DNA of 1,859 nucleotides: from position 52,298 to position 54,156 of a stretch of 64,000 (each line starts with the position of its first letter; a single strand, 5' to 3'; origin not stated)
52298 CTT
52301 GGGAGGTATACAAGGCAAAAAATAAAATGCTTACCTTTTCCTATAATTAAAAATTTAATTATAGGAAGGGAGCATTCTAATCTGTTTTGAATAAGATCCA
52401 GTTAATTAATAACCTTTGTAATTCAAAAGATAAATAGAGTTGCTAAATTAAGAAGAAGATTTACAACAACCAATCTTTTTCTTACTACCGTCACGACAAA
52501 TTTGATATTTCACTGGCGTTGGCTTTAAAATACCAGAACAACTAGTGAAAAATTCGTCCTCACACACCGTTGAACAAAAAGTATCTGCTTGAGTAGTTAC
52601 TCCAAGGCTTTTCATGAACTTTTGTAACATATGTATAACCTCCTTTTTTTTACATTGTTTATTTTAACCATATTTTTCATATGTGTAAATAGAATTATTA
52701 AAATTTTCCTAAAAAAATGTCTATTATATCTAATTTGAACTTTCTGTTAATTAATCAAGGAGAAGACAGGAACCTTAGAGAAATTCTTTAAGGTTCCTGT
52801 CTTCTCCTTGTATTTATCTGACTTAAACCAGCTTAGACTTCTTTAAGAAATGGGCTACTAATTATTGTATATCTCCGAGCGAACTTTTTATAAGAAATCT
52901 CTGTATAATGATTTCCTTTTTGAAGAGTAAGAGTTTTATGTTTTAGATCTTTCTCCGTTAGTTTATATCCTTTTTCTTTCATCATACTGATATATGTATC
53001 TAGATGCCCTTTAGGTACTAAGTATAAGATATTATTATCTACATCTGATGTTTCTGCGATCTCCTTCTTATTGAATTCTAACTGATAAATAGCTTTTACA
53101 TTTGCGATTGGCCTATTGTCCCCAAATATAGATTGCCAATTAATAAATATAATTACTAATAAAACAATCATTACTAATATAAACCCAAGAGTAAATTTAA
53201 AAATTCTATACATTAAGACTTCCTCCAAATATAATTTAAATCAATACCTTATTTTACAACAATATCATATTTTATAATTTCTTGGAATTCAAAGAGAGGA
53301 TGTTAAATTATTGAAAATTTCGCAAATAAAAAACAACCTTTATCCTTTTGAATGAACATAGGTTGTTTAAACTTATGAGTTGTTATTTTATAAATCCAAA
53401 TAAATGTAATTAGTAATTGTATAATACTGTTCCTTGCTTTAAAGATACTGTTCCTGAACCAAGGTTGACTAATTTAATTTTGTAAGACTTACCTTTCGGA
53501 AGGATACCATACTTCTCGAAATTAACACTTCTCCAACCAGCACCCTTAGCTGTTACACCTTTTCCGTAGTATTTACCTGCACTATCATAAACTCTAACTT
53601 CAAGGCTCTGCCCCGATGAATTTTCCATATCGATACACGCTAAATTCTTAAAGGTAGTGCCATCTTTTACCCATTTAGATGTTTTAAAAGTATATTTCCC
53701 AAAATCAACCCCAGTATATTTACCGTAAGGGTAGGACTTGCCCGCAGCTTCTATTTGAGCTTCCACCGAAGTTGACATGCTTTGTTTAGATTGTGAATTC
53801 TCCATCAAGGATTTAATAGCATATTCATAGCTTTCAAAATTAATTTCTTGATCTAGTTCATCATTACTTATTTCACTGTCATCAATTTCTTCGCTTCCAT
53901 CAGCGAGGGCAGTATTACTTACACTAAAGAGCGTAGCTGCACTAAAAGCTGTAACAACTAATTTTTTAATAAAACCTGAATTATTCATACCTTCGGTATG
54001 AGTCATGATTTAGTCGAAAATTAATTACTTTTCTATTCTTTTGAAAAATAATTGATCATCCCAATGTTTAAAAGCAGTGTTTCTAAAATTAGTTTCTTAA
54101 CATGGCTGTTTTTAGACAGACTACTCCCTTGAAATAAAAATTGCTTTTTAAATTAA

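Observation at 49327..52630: Candidate disulfide-rich secreted peptide system: six-Cys precursor, two thioredoxin-like oxidoreductases, MauE/DoxX-like protein and a dedicated ABC exporter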

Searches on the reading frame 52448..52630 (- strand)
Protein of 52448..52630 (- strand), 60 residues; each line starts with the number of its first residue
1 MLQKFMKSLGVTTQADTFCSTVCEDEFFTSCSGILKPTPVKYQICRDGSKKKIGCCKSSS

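Call 3: search_protein_families(library=pfam, proteins=[window:52448-52630:-], max_evalue=0.1)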
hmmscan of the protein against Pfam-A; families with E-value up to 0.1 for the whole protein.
window:52448-52630:- (60 aa): 0 families

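Call 4: search_protein_families(library=ncbifam, proteins=[window:52448-52630:-], max_evalue=0.1)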
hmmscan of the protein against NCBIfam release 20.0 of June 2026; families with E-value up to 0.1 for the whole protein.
window:52448-52630:- (60 aa): 0 families

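Call 14: find_homologous_proteins(query=window:52451-52630:-, max_evalue=10)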
Query seq(60 aa) (60 aa): 1 proteins with E <= 10 among 1 candidates.
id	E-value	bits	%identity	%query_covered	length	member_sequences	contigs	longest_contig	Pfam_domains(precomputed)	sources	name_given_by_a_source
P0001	1.8e-28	115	86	98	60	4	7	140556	-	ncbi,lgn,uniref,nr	ncbi:hypothetical protein [Priestia aryabhattai]|uniref:hypothetical protein n=1 Tax=Priestia aryabh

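Call 27: search_protein_representatives(alignment_id=A1)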
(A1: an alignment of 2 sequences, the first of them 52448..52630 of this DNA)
Query: 2 sequences, 60 profile positions. Proteins with E-value up to 0.001 (for the whole library): 4; up to 1e-10: 1; up to 1e-30: 1. The best 4 are listed.
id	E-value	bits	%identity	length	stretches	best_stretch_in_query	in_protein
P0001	1.1e-38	147.4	-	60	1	1-60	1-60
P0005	5.3e-07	45.9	-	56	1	1-56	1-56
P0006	4.2e-06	43.0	-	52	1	6-56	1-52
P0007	4.5e-06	42.9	-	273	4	29-58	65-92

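Call 29: find_encoding_contigs(protein=P0005, flank=8000)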
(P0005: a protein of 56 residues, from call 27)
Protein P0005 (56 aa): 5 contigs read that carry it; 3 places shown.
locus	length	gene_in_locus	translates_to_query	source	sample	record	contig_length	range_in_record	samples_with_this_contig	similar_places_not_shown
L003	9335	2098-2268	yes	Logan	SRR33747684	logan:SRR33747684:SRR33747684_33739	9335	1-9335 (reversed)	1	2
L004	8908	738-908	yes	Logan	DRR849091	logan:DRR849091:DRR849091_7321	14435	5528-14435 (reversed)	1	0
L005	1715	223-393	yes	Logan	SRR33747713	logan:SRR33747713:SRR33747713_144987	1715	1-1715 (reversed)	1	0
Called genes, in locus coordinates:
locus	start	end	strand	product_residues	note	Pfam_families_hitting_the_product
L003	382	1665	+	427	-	PF13440:Polysacc_synt_3, PF03023:MurJ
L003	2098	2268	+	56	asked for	-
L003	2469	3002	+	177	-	PF13098:Thioredoxin_2, PF13905:Thioredoxin_8 (weak)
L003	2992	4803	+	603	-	PF00664:ABC_membrane, PF13476:AAA_23 (weak), PF00005:ABC_tran, PF13304:AAA_21 (faint)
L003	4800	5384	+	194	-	PF07291:MauE, PF07681:DoxX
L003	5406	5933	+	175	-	PF00578:AhpC-TSA, PF08534:Redoxin (weak)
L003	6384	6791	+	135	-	PF00583:Acetyltransf_1, PF13302:Acetyltransf_3 (weak), PF13420:Acetyltransf_4, PF13508:Acetyltransf_7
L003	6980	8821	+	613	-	PF06527:TniQ, PF15978:TnsD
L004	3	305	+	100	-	?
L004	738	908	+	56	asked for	-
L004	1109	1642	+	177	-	PF13098:Thioredoxin_2, PF13905:Thioredoxin_8 (weak)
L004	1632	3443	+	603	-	PF00664:ABC_membrane, PF13476:AAA_23 (weak), PF00005:ABC_tran, PF13304:AAA_21 (faint)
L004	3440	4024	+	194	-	PF07291:MauE, PF07681:DoxX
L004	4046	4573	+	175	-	PF00578:AhpC-TSA, PF08534:Redoxin (weak)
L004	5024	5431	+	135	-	PF00583:Acetyltransf_1, PF13302:Acetyltransf_3 (weak), PF13420:Acetyltransf_4, PF13508:Acetyltransf_7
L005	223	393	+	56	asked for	-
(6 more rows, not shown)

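Call 30: find_encoding_contigs(protein=P0006, flank=8000)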
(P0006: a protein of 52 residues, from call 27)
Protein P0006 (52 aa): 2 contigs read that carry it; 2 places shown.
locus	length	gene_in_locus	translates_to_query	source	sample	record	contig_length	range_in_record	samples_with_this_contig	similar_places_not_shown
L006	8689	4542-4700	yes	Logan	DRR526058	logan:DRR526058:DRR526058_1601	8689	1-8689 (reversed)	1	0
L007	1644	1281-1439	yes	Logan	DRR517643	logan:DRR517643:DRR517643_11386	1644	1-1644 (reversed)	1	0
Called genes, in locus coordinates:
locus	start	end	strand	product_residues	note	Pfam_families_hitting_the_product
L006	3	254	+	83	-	?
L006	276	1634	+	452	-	PF00202:Aminotran_3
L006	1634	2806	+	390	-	PF02771:Acyl-CoA_dh_N, PF02770:Acyl-CoA_dh_M, PF00441:Acyl-CoA_dh_1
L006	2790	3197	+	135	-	PF22636:FlK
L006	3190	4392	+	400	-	PF07690:MFS_1, PF00083:Sugar_tr (faint), PF07690:MFS_1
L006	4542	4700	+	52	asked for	-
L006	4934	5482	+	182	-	PF13098:Thioredoxin_2, PF13905:Thioredoxin_8 (weak)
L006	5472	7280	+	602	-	PF00664:ABC_membrane, PF00005:ABC_tran, PF02463:SMC_N (weak), PF13304:AAA_21 (faint)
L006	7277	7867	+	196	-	PF07291:MauE, PF07681:DoxX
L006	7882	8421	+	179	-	PF00578:AhpC-TSA, PF08534:Redoxin (faint)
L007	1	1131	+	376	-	?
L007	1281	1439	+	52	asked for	-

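Call 53: list_cluster_members(proteins=[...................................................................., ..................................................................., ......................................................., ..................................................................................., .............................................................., window:52451-52630:-, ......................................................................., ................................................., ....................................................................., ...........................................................])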
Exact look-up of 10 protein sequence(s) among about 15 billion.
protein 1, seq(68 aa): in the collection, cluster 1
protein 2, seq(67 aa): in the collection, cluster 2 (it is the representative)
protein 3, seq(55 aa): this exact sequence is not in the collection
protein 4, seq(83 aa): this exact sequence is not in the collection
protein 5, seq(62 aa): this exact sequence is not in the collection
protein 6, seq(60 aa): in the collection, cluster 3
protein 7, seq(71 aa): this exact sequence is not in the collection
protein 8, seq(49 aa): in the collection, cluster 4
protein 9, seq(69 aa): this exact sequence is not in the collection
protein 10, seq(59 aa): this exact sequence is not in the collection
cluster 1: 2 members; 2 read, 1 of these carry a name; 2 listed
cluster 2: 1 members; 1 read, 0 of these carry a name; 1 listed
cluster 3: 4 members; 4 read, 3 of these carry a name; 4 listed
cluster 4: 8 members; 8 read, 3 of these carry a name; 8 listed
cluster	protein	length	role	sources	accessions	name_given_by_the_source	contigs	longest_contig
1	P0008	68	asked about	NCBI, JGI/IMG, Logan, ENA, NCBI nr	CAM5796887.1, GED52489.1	hypothetical protein BBOR36S_04572 [Brevibacillus borstelensis] | hypothetical protein | hypothetical protein BBO01nite_17300 [Brevibacillus borstelensis]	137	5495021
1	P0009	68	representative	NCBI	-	-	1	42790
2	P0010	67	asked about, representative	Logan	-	-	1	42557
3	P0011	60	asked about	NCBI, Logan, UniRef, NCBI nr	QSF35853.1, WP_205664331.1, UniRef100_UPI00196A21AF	hypothetical protein ICR95_25605 (plasmid) [Priestia megaterium] | hypothetical protein n=1 Tax=Priestia megaterium TaxID=1404 RepID=UPI00196A21AF | hypothetical protein [Priestia megaterium]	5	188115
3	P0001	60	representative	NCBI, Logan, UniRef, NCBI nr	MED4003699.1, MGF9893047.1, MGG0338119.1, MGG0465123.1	hypothetical protein [Priestia aryabhattai] | hypothetical protein n=1 Tax=Priestia aryabhattai TaxID=412384 RepID=UPI002E2272B2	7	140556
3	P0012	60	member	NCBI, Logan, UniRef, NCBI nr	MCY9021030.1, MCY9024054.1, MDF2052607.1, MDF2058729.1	hypothetical protein [Priestia megaterium] | hypothetical protein n=1 Tax=Priestia megaterium TaxID=1404 RepID=UPI001A9471A9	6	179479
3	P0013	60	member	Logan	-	-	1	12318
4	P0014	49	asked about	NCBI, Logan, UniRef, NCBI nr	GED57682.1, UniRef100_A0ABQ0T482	hypothetical protein BFO01nite_18140 [Brevibacillus formosus] | Uncharacterized protein n=1 Tax=Brevibacillus formosus TaxID=54913 RepID=A0ABQ0T482_9BACL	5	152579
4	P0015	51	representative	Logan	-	-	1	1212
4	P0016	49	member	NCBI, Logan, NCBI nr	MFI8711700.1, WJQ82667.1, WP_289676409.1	hypothetical protein [Brevibacillus brevis]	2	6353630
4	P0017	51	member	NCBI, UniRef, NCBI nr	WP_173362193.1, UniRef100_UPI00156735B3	hypothetical protein [Brevibacillus brevis] | hypothetical protein n=1 Tax=Brevibacillus brevis TaxID=1393 RepID=UPI00156735B3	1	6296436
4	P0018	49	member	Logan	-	-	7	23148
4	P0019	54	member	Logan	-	-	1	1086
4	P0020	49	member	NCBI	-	-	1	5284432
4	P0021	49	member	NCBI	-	-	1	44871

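Call 58: search_protein_families(library=ncbifam, proteins=[L003:382-1665:+], max_evalue=0.01)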
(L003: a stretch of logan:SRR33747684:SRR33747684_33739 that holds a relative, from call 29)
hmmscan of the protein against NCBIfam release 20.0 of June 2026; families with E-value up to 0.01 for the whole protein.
L003:382-1665:+ (427 aa): 1 family
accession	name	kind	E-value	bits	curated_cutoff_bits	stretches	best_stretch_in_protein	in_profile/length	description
TIGR01695.1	murJ_mviN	equivalog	2.9e-64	217.6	235.55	1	4-426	2-431/506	murein biosynthesis integral membrane protein MurJ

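Call 84: predict_structure(alignment_id=A5)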
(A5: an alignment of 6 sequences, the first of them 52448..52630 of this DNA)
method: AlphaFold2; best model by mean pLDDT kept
length: 60 residues; sequences in the alignment: 6
mean_pLDDT: 70.1   pTM: 0.50
mean pLDDT of the five models: 70.1, 70.1, 69.2, 68.0, 67.3
residues with pLDDT >= 90: 3; 70-90: 35; 50-70: 4; < 50: 18
segments of 3 or more residues with pLDDT < 50: 1-16
pLDDT, mean of each block of 10 residues (from residue 1): 42 58 82 77 87 75
secondary structure, 60 per line:
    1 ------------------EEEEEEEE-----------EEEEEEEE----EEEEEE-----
elements in order: E19-26 E38-45 E50-55

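Call 87: fold_search(model_id=the predicted structure, library=pdb)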
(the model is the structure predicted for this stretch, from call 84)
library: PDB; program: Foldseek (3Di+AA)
matches with E <= 10: 200; with E <= 0.001: 0
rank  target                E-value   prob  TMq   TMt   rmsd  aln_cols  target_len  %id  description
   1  8esd_F                8.8e-01  0.11  0.25  0.22   6.2        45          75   20  Crystal structure of COMMD7-COMMD9-COMMD5-COMMD10 tetramer (released 2023-05-24)
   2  8c91_C                1.0e+00  0.28  0.37  0.18   4.4        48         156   19  Cryo-EM captures early ribosome assembly in action (released 2023-04-05)
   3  8p0w_E                1.0e+00  0.10  0.21  0.09   6.5        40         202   22  Structure of the human Commander complex COMMD ring (released 2024-03-20)
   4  8f2r_E                1.3e+00  0.10  0.28  0.14   7.1        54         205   15  Human CCC complex (released 2023-05-24)
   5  8jvs                  1.6e+00  0.20  0.33  0.37   5.0        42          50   21  Crystal structure of the chimeric protein tkoL2_v1 (released 2024-07-03)
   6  3vyq_A                1.9e+00  0.41  0.41  0.39   3.7        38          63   18  Crystal structure of the methyl CpG Binding Domain of MBD4 in complex with the 5mCG/TG sequence in space group P1 (released 2013-01-16)
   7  8wmm_A                2.3e+00  0.07  0.25  0.03   6.4        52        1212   13  Structure of CbCas9-PcrIIC1 complex bound to 28-bp DNA substrate (20-nt complementary) (released 2024-06-05)
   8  3vxx_A                2.6e+00  0.25  0.37  0.36   3.7        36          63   19  Crystal structure of methyl CpG binding domain of MBD4 in complex with the 5mCG/5mCG sequence (released 2013-01-16)
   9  8plg                  2.6e+00  0.14  0.29  0.05   6.0        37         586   11  Thioredoxin glutathione reductase of Schistosoma mansoni fragment screen hit 17. (released 2024-01-31)
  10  7sep_A                2.6e+00  0.09  0.28  0.05   5.3        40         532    5  Cryo-EM Structure of the RT component of the HIV-1 Pol Polyprotein (released 2022-07-27)
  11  6gc6_C                2.7e+00  0.20  0.40  0.16   4.6        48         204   17  50S ribosomal subunit assembly intermediate state 2 (released 2018-07-04)
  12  6sj6_D                2.7e+00  0.13  0.35  0.12   5.3        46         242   11  Cryo-EM structure of 50S-RsfS complex from Staphylococcus aureus (released 2020-04-08)
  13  8jvv_B                2.7e+00  0.11  0.32  0.36   4.8        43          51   14  Crystal structure of the chimeric protein mkaL2_v1.1 (released 2024-07-03)
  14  8tob_AB               2.7e+00  0.09  0.25  0.23   6.5        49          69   16  Acinetobacter GP16 Type IV pilus (released 2024-03-06)
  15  3t59_C                2.7e+00  0.08  0.26  0.04   4.7        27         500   26  C76A/C455S mutant of mouse QSOX1 containing an interdomain disulfide (released 2012-05-30)
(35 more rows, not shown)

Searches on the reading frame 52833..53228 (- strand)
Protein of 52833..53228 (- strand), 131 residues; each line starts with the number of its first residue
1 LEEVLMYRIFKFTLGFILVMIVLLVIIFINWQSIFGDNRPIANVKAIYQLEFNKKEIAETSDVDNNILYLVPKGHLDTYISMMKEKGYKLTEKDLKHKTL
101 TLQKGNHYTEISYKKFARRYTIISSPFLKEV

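Call 3: search_protein_families(library=pfam, proteins=[window:52833-53228:-], max_evalue=0.1)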
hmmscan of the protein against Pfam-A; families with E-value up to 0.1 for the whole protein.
window:52833-53228:- (131 aa): 1 family
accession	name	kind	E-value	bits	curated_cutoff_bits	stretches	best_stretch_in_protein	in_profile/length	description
PF17561.7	TssO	-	2.1e-05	25.2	29.2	1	7-73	8-77/148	Type VI secretion system, TssO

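Call 4: search_protein_families(library=ncbifam, proteins=[window:52833-53228:-], max_evalue=0.1)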
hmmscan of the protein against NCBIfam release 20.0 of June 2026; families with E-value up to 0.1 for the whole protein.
window:52833-53228:- (131 aa): 1 family
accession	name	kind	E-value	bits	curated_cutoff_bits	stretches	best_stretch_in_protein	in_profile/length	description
TIGR03798.1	leader_Nif11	subfamily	0.08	13.2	32.3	0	78-99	31-52/68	Nif11-like leader peptide family RiPP precursor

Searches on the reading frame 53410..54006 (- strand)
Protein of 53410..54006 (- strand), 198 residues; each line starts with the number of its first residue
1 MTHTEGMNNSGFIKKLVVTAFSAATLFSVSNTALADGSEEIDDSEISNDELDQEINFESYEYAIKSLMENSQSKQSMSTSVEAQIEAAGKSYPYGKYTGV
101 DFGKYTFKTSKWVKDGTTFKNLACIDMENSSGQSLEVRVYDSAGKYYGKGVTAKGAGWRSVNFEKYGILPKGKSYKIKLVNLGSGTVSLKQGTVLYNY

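Call 3: search_protein_families(library=pfam, proteins=[window:53410-54006:-], max_evalue=0.1)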
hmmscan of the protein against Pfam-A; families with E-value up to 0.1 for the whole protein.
window:53410-54006:- (198 aa): 1 family
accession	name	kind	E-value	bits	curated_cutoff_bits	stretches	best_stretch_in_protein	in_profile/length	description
PF23608.1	Ig_ILCR1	-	0.029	14.8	27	1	52-108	27-82/114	ILCR1 Ig-like domain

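Call 4: search_protein_families(library=ncbifam, proteins=[window:53410-54006:-], max_evalue=0.1)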
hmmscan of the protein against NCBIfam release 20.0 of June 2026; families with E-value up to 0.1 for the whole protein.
window:53410-54006:- (198 aa): 1 family
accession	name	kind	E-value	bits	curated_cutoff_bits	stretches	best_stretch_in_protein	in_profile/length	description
TIGR03212.1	uraD_N-term-dom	equivalog_domain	0.079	12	424.6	1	24-101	93-164/297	allantoinase PuuE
